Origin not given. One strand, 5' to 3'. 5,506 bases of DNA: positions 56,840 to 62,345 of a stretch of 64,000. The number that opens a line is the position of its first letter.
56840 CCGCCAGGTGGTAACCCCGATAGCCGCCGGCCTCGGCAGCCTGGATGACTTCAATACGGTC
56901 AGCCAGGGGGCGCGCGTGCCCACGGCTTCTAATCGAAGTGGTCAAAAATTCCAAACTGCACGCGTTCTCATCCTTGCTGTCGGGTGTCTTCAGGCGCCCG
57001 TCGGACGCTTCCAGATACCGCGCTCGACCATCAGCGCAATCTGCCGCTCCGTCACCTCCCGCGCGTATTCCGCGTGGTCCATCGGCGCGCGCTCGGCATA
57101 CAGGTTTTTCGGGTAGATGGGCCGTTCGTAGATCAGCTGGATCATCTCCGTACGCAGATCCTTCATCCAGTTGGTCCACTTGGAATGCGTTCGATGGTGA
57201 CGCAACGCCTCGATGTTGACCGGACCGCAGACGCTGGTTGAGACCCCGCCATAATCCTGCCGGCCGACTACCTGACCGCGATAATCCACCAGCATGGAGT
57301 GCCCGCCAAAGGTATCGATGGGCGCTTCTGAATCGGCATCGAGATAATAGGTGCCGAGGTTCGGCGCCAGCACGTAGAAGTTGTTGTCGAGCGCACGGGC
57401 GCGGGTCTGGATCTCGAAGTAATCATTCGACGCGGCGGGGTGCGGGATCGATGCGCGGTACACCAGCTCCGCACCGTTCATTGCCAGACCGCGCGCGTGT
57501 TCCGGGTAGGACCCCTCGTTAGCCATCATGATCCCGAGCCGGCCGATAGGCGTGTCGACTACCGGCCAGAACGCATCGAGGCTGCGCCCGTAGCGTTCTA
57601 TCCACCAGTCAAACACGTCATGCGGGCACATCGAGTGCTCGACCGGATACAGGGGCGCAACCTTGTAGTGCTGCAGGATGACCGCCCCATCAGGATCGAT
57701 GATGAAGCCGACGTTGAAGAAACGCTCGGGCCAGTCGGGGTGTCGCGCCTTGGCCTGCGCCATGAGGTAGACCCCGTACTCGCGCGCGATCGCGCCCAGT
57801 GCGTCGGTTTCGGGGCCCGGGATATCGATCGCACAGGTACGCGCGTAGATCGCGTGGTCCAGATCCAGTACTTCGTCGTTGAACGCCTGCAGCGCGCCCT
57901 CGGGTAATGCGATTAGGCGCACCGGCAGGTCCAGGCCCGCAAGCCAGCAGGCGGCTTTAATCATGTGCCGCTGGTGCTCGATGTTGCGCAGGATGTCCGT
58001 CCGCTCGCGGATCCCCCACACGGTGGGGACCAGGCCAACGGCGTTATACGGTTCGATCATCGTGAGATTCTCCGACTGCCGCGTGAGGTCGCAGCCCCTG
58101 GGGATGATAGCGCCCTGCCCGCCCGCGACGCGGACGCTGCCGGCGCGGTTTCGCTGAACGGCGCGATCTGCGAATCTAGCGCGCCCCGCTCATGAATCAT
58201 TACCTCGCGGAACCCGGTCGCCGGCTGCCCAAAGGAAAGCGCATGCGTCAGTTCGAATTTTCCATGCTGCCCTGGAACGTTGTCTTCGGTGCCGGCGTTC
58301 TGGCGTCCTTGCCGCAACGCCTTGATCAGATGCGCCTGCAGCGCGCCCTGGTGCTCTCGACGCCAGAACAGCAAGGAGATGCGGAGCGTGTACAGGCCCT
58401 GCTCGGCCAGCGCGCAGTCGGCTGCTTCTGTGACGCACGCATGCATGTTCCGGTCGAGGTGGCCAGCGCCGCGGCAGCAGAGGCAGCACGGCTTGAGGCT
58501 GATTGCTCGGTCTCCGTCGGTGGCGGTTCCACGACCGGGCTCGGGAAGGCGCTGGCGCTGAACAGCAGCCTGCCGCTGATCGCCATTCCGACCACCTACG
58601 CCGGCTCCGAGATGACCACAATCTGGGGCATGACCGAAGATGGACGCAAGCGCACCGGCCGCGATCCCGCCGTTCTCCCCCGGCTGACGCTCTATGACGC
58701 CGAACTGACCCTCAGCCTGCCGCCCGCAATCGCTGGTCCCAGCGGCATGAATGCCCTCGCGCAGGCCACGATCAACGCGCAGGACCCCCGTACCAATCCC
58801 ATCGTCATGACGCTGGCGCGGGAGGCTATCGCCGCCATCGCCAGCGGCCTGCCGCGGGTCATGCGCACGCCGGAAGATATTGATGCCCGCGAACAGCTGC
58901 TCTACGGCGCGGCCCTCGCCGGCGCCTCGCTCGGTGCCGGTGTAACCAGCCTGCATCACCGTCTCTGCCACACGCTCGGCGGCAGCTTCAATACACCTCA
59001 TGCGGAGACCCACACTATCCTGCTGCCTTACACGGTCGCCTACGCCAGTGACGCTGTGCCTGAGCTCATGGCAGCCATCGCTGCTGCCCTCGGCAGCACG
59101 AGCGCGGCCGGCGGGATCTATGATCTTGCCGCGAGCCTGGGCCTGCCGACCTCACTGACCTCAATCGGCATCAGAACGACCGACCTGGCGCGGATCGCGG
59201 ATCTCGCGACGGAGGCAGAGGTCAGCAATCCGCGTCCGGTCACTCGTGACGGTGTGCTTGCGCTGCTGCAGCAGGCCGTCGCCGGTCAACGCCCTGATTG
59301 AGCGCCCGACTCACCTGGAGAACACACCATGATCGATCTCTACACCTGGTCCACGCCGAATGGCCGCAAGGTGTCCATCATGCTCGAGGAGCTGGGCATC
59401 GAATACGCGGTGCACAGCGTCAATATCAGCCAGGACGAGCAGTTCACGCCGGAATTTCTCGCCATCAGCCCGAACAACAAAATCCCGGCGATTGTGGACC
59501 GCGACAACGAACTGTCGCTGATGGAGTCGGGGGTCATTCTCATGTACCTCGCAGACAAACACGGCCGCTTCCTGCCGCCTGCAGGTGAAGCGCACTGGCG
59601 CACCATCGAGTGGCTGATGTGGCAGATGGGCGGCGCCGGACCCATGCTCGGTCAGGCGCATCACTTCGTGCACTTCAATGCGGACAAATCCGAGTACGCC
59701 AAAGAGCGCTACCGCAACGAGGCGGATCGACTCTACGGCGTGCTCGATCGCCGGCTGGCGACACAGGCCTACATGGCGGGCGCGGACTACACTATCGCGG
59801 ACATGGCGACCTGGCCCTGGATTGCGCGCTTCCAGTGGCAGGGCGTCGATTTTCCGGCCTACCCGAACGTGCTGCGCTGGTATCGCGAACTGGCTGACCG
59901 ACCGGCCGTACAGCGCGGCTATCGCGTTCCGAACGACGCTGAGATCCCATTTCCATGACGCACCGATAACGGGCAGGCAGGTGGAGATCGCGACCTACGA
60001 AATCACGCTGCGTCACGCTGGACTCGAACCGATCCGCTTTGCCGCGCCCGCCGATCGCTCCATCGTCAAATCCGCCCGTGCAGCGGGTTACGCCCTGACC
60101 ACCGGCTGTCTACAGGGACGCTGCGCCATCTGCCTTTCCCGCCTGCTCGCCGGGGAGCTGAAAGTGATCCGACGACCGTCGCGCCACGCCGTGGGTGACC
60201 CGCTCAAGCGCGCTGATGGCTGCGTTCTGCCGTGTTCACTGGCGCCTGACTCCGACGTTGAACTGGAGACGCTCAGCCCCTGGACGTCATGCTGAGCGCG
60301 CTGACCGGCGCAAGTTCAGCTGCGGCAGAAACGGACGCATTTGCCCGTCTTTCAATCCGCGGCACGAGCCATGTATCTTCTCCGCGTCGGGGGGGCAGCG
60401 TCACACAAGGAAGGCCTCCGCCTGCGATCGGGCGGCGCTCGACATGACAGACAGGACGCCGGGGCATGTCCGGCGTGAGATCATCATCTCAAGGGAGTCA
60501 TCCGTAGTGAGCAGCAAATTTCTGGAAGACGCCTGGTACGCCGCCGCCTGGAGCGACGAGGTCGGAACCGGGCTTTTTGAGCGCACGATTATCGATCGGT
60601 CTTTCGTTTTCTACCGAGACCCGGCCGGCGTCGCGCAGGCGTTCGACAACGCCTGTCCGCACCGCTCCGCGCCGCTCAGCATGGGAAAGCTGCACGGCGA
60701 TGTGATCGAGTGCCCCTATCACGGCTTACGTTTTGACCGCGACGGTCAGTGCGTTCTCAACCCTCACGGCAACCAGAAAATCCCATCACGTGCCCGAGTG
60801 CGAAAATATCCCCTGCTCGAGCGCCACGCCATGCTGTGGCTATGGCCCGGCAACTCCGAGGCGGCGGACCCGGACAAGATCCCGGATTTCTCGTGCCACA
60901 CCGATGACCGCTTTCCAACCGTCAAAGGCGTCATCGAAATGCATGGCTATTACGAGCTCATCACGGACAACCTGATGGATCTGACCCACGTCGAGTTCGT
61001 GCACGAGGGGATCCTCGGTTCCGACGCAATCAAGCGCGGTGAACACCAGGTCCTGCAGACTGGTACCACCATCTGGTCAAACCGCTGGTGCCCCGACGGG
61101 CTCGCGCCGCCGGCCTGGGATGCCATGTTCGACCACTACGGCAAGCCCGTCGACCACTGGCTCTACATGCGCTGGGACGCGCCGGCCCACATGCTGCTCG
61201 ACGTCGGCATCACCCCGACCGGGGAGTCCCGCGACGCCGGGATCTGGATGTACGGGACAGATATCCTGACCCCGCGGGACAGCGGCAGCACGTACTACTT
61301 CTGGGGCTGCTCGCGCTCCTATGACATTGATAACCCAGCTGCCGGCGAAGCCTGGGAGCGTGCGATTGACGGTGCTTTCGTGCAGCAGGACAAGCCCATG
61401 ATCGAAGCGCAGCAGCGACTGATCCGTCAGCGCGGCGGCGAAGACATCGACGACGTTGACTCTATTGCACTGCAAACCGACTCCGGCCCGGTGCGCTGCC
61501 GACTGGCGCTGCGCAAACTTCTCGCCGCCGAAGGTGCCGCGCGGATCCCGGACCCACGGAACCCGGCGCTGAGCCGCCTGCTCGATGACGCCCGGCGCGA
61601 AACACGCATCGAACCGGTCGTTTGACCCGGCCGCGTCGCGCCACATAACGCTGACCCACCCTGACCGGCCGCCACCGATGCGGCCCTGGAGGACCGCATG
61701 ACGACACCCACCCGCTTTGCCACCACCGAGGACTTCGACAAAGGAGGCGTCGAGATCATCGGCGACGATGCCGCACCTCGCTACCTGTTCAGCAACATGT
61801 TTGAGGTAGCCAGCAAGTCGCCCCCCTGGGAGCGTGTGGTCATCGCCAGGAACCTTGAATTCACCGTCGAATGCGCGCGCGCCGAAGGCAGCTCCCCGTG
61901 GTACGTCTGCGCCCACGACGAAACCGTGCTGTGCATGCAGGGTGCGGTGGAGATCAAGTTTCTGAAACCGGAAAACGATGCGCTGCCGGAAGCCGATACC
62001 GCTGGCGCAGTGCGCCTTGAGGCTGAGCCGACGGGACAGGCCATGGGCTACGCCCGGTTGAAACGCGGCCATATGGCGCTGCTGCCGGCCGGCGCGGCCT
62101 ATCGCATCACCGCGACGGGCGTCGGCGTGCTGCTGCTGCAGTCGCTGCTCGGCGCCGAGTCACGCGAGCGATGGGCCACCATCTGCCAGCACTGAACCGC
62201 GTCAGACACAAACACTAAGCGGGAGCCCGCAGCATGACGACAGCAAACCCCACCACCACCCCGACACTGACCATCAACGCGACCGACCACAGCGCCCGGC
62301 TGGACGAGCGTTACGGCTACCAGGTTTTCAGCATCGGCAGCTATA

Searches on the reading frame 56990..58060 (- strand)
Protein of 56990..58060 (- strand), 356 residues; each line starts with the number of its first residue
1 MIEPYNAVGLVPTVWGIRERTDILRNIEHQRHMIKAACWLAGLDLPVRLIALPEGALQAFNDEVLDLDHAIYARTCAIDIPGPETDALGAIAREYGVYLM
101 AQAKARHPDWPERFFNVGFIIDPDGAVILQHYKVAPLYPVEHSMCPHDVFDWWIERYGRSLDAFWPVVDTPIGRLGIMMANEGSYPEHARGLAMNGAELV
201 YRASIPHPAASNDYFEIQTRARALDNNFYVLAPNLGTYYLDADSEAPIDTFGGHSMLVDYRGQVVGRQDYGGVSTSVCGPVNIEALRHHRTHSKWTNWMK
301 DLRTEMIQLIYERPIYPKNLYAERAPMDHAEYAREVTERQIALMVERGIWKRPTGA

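Call 9: search_protein_families(library=pfam, proteins=[window:56990-58060:-], max_evalue=0.01)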
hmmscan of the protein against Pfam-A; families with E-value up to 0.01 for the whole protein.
window:56990-58060:- (356 aa): 1 family
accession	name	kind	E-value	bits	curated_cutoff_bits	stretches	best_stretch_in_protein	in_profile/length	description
PF00795.27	CN_hydrolase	-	4.6e-26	92.1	23.2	1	44-268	31-234/256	Carbon-nitrogen hydrolase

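Call 16: search_protein_families(library=ncbifam, proteins=[window:56990-58060:-], max_evalue=0.00001)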
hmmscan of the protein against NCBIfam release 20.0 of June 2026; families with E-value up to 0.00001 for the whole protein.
window:56990-58060:- (356 aa): 6 families
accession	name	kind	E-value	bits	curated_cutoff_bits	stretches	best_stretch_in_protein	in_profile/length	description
NF009803.0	PRK13287.1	equivalog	2.1e-15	56.4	406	1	17-285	26-261/333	formamidase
NF043013.1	DeGluthAmidYersProt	equivalog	4.4e-14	52.3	500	1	43-291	31-260/278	deaminated glutathione amidase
NF009802.0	PRK13286.1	equivalog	1.7e-13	50.3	427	1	19-297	27-274/345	aliphatic amidase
TIGR03381.1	agmatine_aguB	equivalog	2.9e-08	33.4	410.25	1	88-306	71-275/279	N-carbamoylputrescine amidase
NF040852.1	nitrile_Arch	equivalog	1.6e-06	27.4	500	1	47-232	34-194/262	nitrilase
NF033621.1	de_GSH_amidase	exception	4.2e-06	26.3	355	1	47-232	32-199/260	deaminated glutathione amidase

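Call 50: search_solved_structures(query=window:56990-58060:-, max_evalue=1e-8)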
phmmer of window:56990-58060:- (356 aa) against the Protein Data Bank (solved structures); distinct sequences matched with E-value up to 1e-8: 5.
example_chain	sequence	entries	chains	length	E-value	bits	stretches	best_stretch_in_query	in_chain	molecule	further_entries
5g3o_A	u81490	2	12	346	1.1e-13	54.2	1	47-256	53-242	FORMAMIDASE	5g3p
2e2k_A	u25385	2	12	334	4.3e-13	52.2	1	18-258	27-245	Formamidase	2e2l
2dyu_A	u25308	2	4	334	5.8e-13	51.8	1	18-258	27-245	Formamidase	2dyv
2uxy_A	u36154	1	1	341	8.8e-11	44.6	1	48-267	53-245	ALIPHATIC AMIDASE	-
2w1v_A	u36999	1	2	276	1.4e-09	40.6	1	73-268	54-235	NITRILASE HOMOLOG 2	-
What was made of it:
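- Tried and rejected: The window's C-N hydrolase (56990-58060) is closest to formamidases and aliphatic amidases (calls 16, 50).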

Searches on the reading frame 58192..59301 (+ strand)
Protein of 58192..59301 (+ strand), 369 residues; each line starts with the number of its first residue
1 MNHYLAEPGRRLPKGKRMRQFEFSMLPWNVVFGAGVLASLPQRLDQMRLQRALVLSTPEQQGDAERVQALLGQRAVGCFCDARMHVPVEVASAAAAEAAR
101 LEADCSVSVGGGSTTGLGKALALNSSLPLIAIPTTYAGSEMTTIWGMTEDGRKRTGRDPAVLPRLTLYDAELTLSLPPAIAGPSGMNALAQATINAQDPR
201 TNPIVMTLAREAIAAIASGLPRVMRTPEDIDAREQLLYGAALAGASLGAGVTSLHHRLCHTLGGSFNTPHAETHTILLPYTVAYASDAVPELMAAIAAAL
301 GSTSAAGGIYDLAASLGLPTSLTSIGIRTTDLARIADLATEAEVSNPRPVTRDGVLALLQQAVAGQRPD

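Call 9: search_protein_families(library=pfam, proteins=[window:58192-59301:+], max_evalue=0.01)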
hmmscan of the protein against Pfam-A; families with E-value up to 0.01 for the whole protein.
window:58192-59301:+ (369 aa): 3 families
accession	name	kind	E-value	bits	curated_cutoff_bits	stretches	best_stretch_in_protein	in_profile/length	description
PF25137.1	ADH_Fe_C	-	1.1e-37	130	27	1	184-362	4-193/194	Fe-containing alcohol dehydrogenase family, C-terminal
PF00465.25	Fe-ADH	-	1.9e-23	83.4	31.3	1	28-169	2-167/168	Iron-containing alcohol dehydrogenase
PF13685.12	Fe-ADH_2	-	2.3e-09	37.9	28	1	31-155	1-129/149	Iron-containing alcohol dehydrogenase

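Call 16: search_protein_families(library=ncbifam, proteins=[window:58192-59301:+], max_evalue=0.00001)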
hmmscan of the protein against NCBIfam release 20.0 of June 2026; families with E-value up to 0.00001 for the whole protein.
window:58192-59301:+ (369 aa): 14 families
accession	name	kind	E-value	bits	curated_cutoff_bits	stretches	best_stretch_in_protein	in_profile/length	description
NF058672.1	4HyButDHCUPNE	equivalog_domain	3.4e-34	118.7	500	2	126-362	130-377/378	4-hydroxybutyrate dehydrogenase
NF007911.0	PRK10624.1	equivalog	3.3e-31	108.6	537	1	122-362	127-381/382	lactaldehyde reductase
TIGR02638.1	lactal_redase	equivalog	9.4e-31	107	523.15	1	123-358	127-378/379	lactaldehyde reductase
TIGR03405.1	Phn_Fe-ADH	equivalog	5.1e-30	104.5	423.7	1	119-345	119-349/355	iron-containing alcohol dehydrogenase PsrA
NF041833.1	Fe_ADH_ErcA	equivalog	2.1e-28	99.5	550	1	126-362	129-381/382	alcohol dehydrogenase-like regulatory protein ErcA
NF053866.1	CholDhdGbsBBac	equivalog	6.2e-28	97.5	550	1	128-360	141-388/392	choline dehydrogenase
NF010378.0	PRK13805.1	equivalog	6.3e-26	90.5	951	1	127-344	595-813/872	bifunctional acetaldehyde-CoA/alcohol dehydrogenase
NF050025.1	SulfAcetaldRedSarD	equivalog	8.7e-25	87.4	700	1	30-361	11-383/385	sulfoacetaldehyde reductase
NF007363.0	PRK09860.1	equivalog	1.7e-22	80.1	581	1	125-361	129-381/383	L-threonine dehydrogenase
NF011998.0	PRK15454.1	equivalog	7.6e-21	74.3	556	1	117-359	139-391/395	ethanolamine utilization ethanol dehydrogenase EutG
NF002022.0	PRK00843.1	equivalog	1.8e-08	33.7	413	1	23-136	7-121/350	NAD(P)-dependent glycerol-1-phosphate dehydrogenase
NF006941.0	PRK09423.1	subfamily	1.3e-06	27.6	336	0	27-135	8-117/367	glycerol dehydrogenase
TIGR04266.1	NDMA_methanol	equivalog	4.6e-06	25.7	625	0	128-303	140-321/420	NDMA-dependent methanol dehydrogenase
NF011717.0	PRK15138.1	equivalog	4.7e-06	25.9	645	1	119-281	129-292/387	alcohol dehydrogenase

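Call 34: search_solved_structures(query=window:58192-59301:+, max_evalue=1e-20)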
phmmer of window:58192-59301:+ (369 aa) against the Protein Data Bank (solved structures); distinct sequences matched with E-value up to 1e-20: 18.
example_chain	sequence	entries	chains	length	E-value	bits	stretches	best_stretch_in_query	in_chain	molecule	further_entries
3jzd_A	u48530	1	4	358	4.5e-105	355.3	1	21-369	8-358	Iron-containing alcohol dehydrogenase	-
3w5s_A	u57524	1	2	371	5.2e-103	348.5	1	8-369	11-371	Maleylacetate reductase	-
3hl0_A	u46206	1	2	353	1.6e-98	333.7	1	17-368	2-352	Maleylacetate reductase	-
3iv7_A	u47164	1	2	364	4e-81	276.5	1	21-368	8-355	Alcohol dehydrogenase IV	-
8zrl_A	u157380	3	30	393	1e-31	114.1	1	26-363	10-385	NAD-dependent methanol dehydrogenase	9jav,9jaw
9ldl_C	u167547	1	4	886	4.7e-25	92.2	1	21-351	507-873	Aldehyde dehydrogenase family protein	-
3owo_A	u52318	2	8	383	2.3e-24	89.9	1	118-350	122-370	Alcohol dehydrogenase 2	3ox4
8zwd_B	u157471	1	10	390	3.8e-23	85.9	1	29-362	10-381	NAD(P)-dependent methanol dehydrogenase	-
7qlg_AAA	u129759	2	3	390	2.5e-22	83.2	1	124-361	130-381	Lactaldehyde reductase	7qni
7qls_AAA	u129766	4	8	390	3.3e-22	82.8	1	124-361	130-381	Lactaldehyde reductase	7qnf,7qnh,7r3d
7qnj_AAA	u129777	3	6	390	3.3e-22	82.8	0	124-361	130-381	Lactaldehyde reductase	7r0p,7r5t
1rrm_A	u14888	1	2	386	3.7e-22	82.7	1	124-362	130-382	Lactaldehyde reductase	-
7qlq_AAA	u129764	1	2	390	3.7e-22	82.7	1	124-361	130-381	Lactaldehyde reductase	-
2bi4_A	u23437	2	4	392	5.7e-22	82.1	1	124-359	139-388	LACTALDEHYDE REDUCTASE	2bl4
5br4_A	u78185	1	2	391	9.2e-22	81.4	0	124-360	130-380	Lactaldehyde reductase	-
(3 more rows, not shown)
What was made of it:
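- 58192..59301 (+): Maleylacetate reductase. PDB 3W5S and 3HL0, E 5e-103 and 2e-98 (call 34).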

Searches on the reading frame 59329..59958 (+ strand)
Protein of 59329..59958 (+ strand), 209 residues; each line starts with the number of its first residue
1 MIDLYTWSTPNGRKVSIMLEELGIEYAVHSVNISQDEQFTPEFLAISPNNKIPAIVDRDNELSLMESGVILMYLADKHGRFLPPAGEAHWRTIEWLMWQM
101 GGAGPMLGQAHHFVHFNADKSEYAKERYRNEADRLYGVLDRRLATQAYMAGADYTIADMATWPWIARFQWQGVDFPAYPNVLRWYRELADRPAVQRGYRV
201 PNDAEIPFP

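Call 9: search_protein_families(library=pfam, proteins=[window:59329-59958:+], max_evalue=0.01)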
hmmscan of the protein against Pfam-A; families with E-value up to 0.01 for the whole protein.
window:59329-59958:+ (209 aa): 7 families
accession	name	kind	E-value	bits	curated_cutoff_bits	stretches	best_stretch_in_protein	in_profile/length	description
PF02798.26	GST_N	-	1.8e-13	51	20.9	1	4-75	5-75/76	Glutathione S-transferase, N-terminal domain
PF13417.12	GST_N_3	-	2.7e-13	50.5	22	1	4-79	1-72/75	Glutathione S-transferase, N-terminal domain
PF13409.12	GST_N_2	-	7.3e-13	49.4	25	1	10-76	3-69/70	Glutathione S-transferase, N-terminal domain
PF00043.30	GST_C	-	2.2e-09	37.9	20.7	1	106-192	4-93/93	Glutathione S-transferase, C-terminal domain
PF13410.11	GST_C_2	-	3.6e-09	37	24.9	1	123-186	2-68/69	Glutathione S-transferase, C-terminal domain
PF14497.11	GST_C_3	-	8e-06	26.5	21.6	1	118-195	17-98/104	Glutathione S-transferase, C-terminal domain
PF24470.1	Thiored_Isochorism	-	0.003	18.3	35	1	14-79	17-85/87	Isochorismatase, thioredoxin-like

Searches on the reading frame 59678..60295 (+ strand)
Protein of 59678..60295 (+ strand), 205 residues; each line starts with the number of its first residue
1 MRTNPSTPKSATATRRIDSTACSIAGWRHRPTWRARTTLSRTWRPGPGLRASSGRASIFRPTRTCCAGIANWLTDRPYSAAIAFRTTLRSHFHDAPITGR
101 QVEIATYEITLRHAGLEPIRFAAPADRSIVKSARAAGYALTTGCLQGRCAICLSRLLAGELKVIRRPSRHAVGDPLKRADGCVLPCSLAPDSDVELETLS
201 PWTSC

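Call 9: search_protein_families(library=pfam, proteins=[window:59678-60295:+], max_evalue=0.01)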
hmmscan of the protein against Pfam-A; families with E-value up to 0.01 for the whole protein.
window:59678-60295:+ (205 aa): 1 family
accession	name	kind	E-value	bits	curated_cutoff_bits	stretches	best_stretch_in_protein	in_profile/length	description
PF00111.32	Fer2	-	2.9e-06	27.6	21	1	119-189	8-75/77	2Fe-2S iron-sulfur cluster binding domain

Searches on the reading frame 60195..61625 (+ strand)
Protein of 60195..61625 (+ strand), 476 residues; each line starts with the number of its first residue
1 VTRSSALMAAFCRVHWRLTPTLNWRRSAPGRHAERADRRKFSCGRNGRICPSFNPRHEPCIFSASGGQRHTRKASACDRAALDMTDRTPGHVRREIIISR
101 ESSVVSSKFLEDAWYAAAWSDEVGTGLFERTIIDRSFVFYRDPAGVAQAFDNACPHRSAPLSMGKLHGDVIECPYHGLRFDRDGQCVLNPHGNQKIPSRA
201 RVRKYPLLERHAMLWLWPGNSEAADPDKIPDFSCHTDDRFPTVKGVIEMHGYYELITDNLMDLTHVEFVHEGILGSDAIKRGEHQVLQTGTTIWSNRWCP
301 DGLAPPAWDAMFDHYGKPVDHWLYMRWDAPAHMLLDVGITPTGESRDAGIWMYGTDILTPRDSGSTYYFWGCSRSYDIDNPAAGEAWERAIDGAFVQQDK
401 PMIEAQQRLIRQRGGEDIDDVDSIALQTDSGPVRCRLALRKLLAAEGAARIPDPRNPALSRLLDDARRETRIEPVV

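Call 9: search_protein_families(library=pfam, proteins=[window:60195-61625:+], max_evalue=0.01)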
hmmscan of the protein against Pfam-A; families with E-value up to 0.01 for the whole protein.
window:60195-61625:+ (476 aa): 2 families
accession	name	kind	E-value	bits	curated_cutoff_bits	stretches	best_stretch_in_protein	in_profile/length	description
PF19112.6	VanA_C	-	3.6e-46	158.2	23.5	1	249-445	1-193/193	Vanillate O-demethylase oxygenase C-terminal domain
PF00355.32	Rieske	-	2.3e-19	69.5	20.3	1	114-194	2-83/88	Rieske [2Fe-2S] domain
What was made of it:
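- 60444..61625 (+): VanA-like Rieske non-haem-iron oxygenase. Rieske and VanA_C domains (call 9).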

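Call 16: search_protein_families(library=ncbifam, proteins=[window:60195-61625:+], max_evalue=0.00001)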
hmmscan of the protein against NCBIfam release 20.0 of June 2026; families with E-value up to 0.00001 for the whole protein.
window:60195-61625:+ (476 aa): 1 family
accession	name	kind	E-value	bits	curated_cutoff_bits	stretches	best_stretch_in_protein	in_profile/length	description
NF052579.1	BetMthstMoxSdmAMthl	equivalog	6.6e-22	77.9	600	1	112-270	16-178/351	4beta-methylsterol monooxygenase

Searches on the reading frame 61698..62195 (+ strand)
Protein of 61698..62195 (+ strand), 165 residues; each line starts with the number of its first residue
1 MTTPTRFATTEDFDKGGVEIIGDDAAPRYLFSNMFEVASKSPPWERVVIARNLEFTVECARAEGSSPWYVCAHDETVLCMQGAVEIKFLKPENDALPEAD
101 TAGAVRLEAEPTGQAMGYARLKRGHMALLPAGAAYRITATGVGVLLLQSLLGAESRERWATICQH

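Call 23: search_protein_families(library=pfam, proteins=[window:61698-62195:+], max_evalue=0.00001)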
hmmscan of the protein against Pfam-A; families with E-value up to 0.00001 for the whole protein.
window:61698-62195:+ (165 aa): 0 families

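Call 27: search_protein_families(library=pfam, proteins=[window:61698-62195:+], max_evalue=0.001)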
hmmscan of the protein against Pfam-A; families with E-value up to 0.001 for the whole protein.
window:61698-62195:+ (165 aa): 0 families

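Call 67: search_solved_structures(query=window:61698-62195:+, max_evalue=0.01)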
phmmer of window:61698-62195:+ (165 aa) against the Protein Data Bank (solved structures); distinct sequences matched with E-value up to 0.01: 2.
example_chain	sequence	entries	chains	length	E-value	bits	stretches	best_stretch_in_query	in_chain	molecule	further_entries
5m21_A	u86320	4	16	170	5.1e-47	163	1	5-164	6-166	Hydroquinone dioxygenase small subunit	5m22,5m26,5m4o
4zxa_A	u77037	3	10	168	1.6e-41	145.1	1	4-163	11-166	Hydroquinone dioxygenase small subunit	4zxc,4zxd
